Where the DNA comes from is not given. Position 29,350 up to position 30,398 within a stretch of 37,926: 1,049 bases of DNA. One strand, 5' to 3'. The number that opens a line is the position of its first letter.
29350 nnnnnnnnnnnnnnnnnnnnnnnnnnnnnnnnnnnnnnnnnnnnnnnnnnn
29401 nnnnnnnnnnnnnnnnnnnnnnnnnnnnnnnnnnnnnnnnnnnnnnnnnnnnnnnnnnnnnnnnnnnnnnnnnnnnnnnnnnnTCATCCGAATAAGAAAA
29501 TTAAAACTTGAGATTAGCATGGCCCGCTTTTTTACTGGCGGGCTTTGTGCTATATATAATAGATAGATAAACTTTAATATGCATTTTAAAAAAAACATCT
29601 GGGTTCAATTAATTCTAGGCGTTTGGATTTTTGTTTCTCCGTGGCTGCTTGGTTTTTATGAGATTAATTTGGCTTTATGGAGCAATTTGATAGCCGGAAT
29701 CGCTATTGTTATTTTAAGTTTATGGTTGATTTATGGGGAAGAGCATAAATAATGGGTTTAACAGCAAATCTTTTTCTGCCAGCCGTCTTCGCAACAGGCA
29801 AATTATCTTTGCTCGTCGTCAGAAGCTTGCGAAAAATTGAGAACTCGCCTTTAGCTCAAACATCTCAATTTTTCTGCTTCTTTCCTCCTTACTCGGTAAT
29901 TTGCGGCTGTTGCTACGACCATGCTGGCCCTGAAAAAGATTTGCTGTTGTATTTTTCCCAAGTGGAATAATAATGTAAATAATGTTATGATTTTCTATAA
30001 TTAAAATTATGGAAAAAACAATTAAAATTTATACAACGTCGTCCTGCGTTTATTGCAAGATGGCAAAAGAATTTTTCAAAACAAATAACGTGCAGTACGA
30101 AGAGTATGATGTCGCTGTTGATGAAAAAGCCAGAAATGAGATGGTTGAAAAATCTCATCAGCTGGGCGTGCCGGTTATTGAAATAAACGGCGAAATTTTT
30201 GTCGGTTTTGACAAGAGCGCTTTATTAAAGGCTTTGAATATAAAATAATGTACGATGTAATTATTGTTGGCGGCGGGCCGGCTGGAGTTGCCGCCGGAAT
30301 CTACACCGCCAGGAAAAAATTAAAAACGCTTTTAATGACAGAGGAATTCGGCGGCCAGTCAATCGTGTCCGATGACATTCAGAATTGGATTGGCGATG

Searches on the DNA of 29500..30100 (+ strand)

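Call 7: search_rna_families(source=window, start=29500, end=30100, threshold=evalue, max_evalue=10, show_alignments=3)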
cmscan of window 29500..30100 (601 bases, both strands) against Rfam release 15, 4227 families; matches with E-value up to 10: 8.
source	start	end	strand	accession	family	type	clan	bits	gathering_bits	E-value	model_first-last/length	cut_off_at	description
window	29984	30019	+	RF01362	CRISPR-DR49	Gene; CRISPR;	-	20.2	41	0.91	1-47/47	no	CRISPR RNA direct repeat element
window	29981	30049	-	RF02325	TtnuHACA18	Gene; snRNA; snoRNA; HACA-box;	-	19.5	100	2.4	1-130/130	no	Tetrahymena snoRNA TtnuHACA18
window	30010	30087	-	RF00535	snoMe28S-Am982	Gene; snRNA; snoRNA; CD-box;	CL00054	19.3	49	1.4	1-80/80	no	Small nucleolar RNA Me28S-Am982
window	29980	30069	+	RF02428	SpF11_sRNA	Gene; sRNA;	-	18.5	54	4.4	1-95/95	no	Streptococcus sRNA SpF11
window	29520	29549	-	RF01356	CRISPR-DR28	Gene; CRISPR;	-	15.8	35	7.1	1-24/24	no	CRISPR RNA direct repeat element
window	29870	29972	-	RF03020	RT-17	Gene; sRNA;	-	15.3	40.4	4.6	1-95/95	no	RT-17 RNA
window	29825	29881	+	RF00920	MIR444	Gene; miRNA;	-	14.5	110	4.5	1-116/116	no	MIR444 microRNA precursor family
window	29685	29843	+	RF02881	MH_s25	Gene; sRNA;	-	13.9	114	5.2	1-207/207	no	Mesorhizobail RNA 25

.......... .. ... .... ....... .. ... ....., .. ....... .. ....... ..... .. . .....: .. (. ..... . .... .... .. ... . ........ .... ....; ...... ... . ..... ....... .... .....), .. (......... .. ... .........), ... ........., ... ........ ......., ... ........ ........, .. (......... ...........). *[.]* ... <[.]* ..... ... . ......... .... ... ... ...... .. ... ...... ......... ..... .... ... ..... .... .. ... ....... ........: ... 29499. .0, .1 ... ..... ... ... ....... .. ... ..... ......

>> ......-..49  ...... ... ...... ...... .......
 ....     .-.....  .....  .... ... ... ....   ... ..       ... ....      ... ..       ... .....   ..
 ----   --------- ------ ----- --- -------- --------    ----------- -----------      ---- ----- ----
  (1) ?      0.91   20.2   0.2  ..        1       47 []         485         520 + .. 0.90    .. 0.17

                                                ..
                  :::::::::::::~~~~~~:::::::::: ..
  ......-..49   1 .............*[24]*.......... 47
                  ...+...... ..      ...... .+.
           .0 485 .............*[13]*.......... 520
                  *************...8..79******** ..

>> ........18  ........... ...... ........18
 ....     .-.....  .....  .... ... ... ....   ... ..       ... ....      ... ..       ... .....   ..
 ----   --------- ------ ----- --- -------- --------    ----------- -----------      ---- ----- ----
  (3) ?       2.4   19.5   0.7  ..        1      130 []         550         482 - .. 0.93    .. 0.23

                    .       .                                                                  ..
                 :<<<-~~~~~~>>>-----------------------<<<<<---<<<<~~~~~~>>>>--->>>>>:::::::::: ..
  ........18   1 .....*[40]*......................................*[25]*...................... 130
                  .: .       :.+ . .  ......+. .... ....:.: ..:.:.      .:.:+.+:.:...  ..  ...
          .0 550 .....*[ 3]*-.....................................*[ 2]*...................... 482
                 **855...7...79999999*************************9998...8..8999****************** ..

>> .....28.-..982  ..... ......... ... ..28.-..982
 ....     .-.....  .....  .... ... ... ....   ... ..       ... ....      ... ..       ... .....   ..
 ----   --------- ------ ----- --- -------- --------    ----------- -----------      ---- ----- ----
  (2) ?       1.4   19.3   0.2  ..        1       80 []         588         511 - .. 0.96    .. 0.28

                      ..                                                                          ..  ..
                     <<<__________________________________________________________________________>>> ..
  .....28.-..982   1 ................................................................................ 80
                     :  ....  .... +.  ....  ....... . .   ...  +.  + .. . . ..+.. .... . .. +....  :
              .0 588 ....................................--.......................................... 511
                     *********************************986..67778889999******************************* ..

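Call 67: search_rna_families(source=window, start=29745, end=29965, threshold=evalue, max_evalue=10, show_alignments=0)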
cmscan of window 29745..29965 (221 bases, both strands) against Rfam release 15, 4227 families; matches with E-value up to 10: 2.
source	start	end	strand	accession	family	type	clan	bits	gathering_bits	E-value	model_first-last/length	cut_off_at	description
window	29802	29865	+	RF02326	TtnuHACA19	Gene; snRNA; snoRNA; HACA-box;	-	15.4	100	5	1-121/121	no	Tetrahymena snoRNA TtnuHACA19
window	29825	29881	+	RF00920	MIR444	Gene; miRNA;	-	14.5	110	1.6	1-116/116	no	MIR444 microRNA precursor family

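Call 80: search_dna_similar(query=window:29746-29984:+, collection=phages, mode=distant, max_evalue=0.01, max_rows=8)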
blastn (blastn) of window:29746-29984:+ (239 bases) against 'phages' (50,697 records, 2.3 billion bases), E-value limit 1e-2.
No match.

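Call 81: search_dna_similar(query=window:29746-29984:+, collection=plasmids, mode=distant, max_evalue=0.01, max_rows=8)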
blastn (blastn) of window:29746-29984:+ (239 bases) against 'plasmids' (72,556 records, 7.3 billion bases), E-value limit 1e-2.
No match.

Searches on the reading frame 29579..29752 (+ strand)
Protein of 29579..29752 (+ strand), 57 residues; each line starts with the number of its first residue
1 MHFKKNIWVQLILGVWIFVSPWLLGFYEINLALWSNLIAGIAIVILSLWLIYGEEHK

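Call 12: find_encoding_contigs(protein=window:29579-29752:+, flank=10000, max_places=10)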
Protein window:29579-29752:+ (57 aa): 3 contigs read that carry it; 3 places shown.
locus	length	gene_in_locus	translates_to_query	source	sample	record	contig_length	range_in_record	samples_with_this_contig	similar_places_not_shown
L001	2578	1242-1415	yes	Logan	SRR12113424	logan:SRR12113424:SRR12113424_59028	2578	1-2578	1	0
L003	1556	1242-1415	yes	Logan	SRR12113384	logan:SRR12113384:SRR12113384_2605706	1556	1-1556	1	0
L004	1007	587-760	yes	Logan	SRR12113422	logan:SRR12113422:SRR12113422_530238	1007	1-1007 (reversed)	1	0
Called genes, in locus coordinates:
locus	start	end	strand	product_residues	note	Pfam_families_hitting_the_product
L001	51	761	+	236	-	PF13462:Thioredoxin_4, PF13098:Thioredoxin_2 (faint), PF01323:DSBA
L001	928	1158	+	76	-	-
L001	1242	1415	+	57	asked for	PF03779:SPW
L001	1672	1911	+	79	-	PF00462:Glutaredoxin, PF13417:GST_N_3 (weak)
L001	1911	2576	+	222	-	?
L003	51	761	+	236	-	PF13462:Thioredoxin_4, PF13098:Thioredoxin_2 (faint), PF01323:DSBA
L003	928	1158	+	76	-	-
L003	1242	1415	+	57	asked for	PF03779:SPW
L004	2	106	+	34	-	?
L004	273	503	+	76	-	-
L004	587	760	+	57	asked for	PF03779:SPW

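Call 27: search_protein_families(library=pfam, proteins=[window:29579-29752:+], max_evalue=1)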
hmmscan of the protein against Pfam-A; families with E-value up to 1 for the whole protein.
window:29579-29752:+ (57 aa): 1 family
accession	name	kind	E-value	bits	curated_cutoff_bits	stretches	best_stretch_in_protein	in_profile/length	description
PF03779.20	SPW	-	8.1e-12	45.9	31.5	1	8-49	4-44/93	SPW repeat domain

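Call 28: search_protein_families(library=ncbifam, proteins=[window:29579-29752:+], max_evalue=1)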
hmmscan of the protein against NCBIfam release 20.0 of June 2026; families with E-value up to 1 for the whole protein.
window:29579-29752:+ (57 aa): 2 families
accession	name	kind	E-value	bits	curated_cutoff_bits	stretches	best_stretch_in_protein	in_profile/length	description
TIGR00427.1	TIGR00427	subfamily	0.035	13.9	99.2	1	4-56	45-96/201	NAAT family transporter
NF045975.1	VirB4_plasma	equivalog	0.98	7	590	1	3-51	15-67/894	Mbov_0397 family ICE element conjugal transfer ATPase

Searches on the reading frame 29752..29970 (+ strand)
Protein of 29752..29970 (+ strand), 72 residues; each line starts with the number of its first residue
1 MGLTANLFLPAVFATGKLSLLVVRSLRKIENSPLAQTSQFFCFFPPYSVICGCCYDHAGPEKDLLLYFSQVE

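Call 10: find_encoding_contigs(protein=window:29752-29970:+, flank=10000, max_places=10)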
Protein window:29752-29970:+ (72 aa): no gene with exactly this product is on record in the collection.

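Call 27: search_protein_families(library=pfam, proteins=[window:29752-29970:+], max_evalue=1)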
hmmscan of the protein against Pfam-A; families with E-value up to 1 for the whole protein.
window:29752-29970:+ (72 aa): 0 families

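Call 28: search_protein_families(library=ncbifam, proteins=[window:29752-29970:+], max_evalue=1)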
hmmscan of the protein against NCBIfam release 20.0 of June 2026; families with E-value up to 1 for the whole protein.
window:29752-29970:+ (72 aa): 1 family
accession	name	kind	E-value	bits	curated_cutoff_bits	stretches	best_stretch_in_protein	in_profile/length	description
TIGR01203.1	HGPRTase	equivalog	0.16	11.7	150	1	2-64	98-160/167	hypoxanthine phosphoribosyltransferase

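Call 29: find_homologous_proteins(query=window:29752-29970:+, max_evalue=10)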
Query window:29752-29970:+ (72 aa): 1 proteins with E <= 10 among 1 candidates.
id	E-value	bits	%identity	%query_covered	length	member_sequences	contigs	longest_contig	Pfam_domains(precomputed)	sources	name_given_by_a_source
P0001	3.5e-42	158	100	100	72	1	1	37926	-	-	-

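Call 78: search_protein_representatives(protein=window:29752-29970:+)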
Query: 72 residues. Proteins with E-value up to 0.001 (for the whole library): 2; up to 1e-10: 1; up to 1e-30: 1. The best 2 are listed.
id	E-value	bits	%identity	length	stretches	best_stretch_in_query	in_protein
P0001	1.1e-42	158.4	100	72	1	1-72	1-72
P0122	1.9e-04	37.3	41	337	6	45-68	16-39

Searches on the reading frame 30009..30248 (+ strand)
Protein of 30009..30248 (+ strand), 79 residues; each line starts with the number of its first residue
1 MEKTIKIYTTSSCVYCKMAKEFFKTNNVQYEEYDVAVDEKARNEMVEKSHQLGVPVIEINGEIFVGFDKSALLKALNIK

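Call 11: find_encoding_contigs(protein=window:30009-30248:+, flank=10000, max_places=10)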
Protein window:30009-30248:+ (79 aa): 2 contigs read that carry it; 2 places shown.
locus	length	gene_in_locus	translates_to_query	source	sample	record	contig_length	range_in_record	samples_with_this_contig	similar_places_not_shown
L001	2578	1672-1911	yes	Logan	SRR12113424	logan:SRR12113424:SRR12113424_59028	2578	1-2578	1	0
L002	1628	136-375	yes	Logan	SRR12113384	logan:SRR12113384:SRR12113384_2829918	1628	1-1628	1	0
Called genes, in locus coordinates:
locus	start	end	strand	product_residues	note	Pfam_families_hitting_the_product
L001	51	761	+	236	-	PF13462:Thioredoxin_4, PF13098:Thioredoxin_2 (faint), PF01323:DSBA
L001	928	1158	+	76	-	-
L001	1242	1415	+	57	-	PF03779:SPW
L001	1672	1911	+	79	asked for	PF00462:Glutaredoxin, PF13417:GST_N_3 (weak)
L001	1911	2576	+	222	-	?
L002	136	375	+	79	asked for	PF00462:Glutaredoxin, PF13417:GST_N_3 (weak)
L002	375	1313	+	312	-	PF00890:FAD_binding_2 (faint), PF01134:GIDA (faint), PF03486:HI0933_like (faint), PF07992:Pyr_redox_2, PF12831:FAD_oxidored (weak), PF13738:Pyr_redox_3, PF00070:Pyr_redox (weak)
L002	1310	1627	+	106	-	?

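Call 27: search_protein_families(library=pfam, proteins=[window:30009-30248:+], max_evalue=1)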
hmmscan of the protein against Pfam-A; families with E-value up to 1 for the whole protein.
window:30009-30248:+ (79 aa): 10 families
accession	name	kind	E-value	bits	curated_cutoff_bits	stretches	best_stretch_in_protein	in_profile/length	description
PF00462.30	Glutaredoxin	-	7.1e-19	68.2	22.9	1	5-63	1-59/60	Glutaredoxin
PF13417.12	GST_N_3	-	1.7e-05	25.5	22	1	8-65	2-58/75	Glutathione S-transferase, N-terminal domain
PF13192.12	Thioredoxin_3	-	0.00059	20.3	24.8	1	4-64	2-60/76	Thioredoxin domain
PF05768.20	Glrx-like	-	0.0018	19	26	1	5-62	2-62/77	Glutaredoxin-like domain (DUF836)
PF04908.21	SH3BGR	-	0.0048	17.5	21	1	20-49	24-53/99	SH3-binding, glutamic acid-rich protein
PF13098.12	Thioredoxin_2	-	0.046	14.5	27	1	4-46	8-46/104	Thioredoxin-like domain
PF21114.3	DDR1-2_DS-like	-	0.058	13.6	27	1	2-53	103-154/177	Discoidin domain-containing receptor 1/2, DS-like domain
PF12101.13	DUF3577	-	0.074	13.2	25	1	24-69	43-84/133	Protein of unknown function (DUF3577)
PF22234.2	Rv2466c-like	-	0.18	12.4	27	1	28-66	109-147/180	Mycothiol-dependent nitroreductase Rv2466c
PF03960.21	ArsC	-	0.19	12.5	24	1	8-73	1-77/79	ArsC family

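Call 30: find_homologous_proteins(query=window:30009-30248:+, max_evalue=1e-20)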
Query window:30009-30248:+ (79 aa): 575 proteins with E <= 1e-20 among 670 candidates; the best 120 are listed.
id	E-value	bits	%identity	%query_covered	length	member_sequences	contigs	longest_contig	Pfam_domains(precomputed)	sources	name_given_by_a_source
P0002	2.0e-44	166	100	100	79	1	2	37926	PF00462.31,PF13417.13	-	-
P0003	2.1e-38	147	86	100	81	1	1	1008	PF00462.31,PF13417.13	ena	-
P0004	7.7e-38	145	85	100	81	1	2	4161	PF00462.31,PF13417.13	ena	-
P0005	8.4e-38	145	85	100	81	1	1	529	PF00462.31,PF13417.13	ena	-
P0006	4.6e-36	140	81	99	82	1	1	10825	PF00462.31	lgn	-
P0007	9.0e-36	139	84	95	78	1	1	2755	PF00462.31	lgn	-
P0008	1.2e-35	138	87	95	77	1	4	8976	PF00462.31,PF13417.13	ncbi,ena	ncbi:MAG: glutaredoxin domain-containing protein [Patescibacteria group bacterium]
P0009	6.4e-35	136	81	95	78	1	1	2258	PF00462.31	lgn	-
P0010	7.3e-34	133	79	95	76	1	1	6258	PF00462.31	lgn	-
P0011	7.9e-34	132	81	94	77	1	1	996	PF00462.31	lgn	-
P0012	2.0e-33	131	78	100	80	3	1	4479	PF00462.31,PF13417.13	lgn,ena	-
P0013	1.4e-32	129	78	94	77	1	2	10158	PF00462.31,PF13417.13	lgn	-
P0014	2.0e-32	128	77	97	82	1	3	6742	PF00462.31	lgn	-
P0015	6.1e-32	126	77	97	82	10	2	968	PF00462.31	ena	-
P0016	1.8e-31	125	75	100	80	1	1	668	PF00462.31,PF13417.13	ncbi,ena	-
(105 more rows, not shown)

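Call 31: find_encoding_contigs(protein=P0004, flank=3000, max_places=4)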
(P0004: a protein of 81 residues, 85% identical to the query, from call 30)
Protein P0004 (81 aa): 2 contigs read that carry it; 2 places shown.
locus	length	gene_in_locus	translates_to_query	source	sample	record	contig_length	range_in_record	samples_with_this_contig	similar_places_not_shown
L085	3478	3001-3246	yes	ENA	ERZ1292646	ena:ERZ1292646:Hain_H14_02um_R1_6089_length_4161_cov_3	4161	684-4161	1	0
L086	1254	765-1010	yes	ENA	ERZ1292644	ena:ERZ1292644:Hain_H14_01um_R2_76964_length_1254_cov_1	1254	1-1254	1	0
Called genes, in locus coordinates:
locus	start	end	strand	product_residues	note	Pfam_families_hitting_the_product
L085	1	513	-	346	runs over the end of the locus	PF01073:3Beta_HSD, PF01370:Epimerase, PF02719:Polysacc_synt_2, PF04321:RmlD_sub_bind, PF16363:GDP_Man_Dehyd, PF07993:NAD_binding_4 (weak)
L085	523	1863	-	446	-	PF02397:Bac_transf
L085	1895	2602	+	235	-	PF13462:Thioredoxin_4, PF13098:Thioredoxin_2 (faint), PF01323:DSBA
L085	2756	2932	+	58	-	PF03779:SPW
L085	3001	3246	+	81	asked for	PF00462:Glutaredoxin, PF13417:GST_N_3 (weak)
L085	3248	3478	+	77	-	?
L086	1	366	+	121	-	?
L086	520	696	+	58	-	PF03779:SPW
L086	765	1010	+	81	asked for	PF00462:Glutaredoxin, PF13417:GST_N_3 (weak)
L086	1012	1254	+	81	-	?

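Call 32: find_encoding_contigs(protein=P0006, flank=3000, max_places=4)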
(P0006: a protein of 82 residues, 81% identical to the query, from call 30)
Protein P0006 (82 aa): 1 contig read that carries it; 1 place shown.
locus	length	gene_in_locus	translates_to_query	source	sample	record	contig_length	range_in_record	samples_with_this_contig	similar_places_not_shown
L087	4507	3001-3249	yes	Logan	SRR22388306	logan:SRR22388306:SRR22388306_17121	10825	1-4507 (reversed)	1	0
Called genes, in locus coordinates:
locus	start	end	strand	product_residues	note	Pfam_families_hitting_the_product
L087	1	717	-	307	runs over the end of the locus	PF01073:3Beta_HSD, PF01370:Epimerase, PF02719:Polysacc_synt_2, PF04321:RmlD_sub_bind, PF16363:GDP_Man_Dehyd, PF07993:NAD_binding_4 (weak)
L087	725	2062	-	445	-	PF02397:Bac_transf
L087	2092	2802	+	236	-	PF13462:Thioredoxin_4, PF01323:DSBA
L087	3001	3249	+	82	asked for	PF00462:Glutaredoxin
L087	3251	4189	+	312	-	PF00890:FAD_binding_2 (faint), PF01134:GIDA (weak), PF03486:HI0933_like (faint), PF07992:Pyr_redox_2, PF12831:FAD_oxidored (weak), PF13738:Pyr_redox_3, PF00070:Pyr_redox (weak)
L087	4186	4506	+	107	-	?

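Call 33: find_encoding_contigs(protein=P0007, flank=3000, max_places=4)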
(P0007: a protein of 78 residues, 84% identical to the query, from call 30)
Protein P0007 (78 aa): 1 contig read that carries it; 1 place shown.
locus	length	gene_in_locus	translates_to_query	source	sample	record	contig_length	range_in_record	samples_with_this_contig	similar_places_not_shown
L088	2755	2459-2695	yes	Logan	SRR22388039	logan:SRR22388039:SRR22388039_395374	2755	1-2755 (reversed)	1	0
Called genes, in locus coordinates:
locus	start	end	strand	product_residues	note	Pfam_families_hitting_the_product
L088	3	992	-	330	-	?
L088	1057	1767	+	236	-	PF13462:Thioredoxin_4, PF13098:Thioredoxin_2 (faint), PF01323:DSBA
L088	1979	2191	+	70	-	-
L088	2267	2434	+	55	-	PF03779:SPW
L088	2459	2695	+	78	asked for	PF00462:Glutaredoxin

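Call 34: find_encoding_contigs(protein=P0008, flank=3000, max_places=4)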
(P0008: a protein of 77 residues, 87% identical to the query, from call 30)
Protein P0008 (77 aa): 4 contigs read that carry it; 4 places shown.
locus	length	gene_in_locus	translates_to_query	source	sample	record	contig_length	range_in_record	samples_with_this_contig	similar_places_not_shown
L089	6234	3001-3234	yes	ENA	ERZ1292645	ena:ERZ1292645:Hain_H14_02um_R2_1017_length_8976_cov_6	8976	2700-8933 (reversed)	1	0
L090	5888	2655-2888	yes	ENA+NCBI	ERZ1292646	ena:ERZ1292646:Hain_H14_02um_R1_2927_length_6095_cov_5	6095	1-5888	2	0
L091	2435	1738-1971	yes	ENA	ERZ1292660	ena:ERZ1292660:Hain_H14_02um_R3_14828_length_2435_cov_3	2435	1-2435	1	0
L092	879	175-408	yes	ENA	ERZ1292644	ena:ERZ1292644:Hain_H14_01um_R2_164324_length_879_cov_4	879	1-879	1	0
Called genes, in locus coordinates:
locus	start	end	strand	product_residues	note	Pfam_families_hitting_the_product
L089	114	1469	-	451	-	PF02397:Bac_transf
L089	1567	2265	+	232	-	PF13098:Thioredoxin_2 (faint), PF13462:Thioredoxin_4, PF01323:DSBA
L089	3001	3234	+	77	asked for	PF00462:Glutaredoxin, PF13417:GST_N_3 (weak)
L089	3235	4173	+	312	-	PF00070:Pyr_redox (faint), PF00890:FAD_binding_2 (faint), PF01134:GIDA (faint), PF01266:DAO (faint), PF01946:Thi4 (faint), PF07992:Pyr_redox_2, PF12831:FAD_oxidored (weak), PF13738:Pyr_redox_3, +1 more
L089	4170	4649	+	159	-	PF00588:SpoU_methylase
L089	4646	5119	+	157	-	PF02643:DUF192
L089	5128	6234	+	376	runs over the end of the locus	-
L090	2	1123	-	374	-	PF02397:Bac_transf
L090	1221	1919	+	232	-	PF13098:Thioredoxin_2 (faint), PF13462:Thioredoxin_4, PF01323:DSBA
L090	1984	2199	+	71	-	-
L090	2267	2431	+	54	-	PF03779:SPW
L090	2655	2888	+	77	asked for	PF00462:Glutaredoxin, PF13417:GST_N_3 (weak)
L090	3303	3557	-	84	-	-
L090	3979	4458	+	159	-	PF00588:SpoU_methylase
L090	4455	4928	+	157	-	PF02643:DUF192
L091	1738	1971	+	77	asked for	PF00462:Glutaredoxin, PF13417:GST_N_3 (weak)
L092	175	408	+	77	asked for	PF00462:Glutaredoxin, PF13417:GST_N_3 (weak)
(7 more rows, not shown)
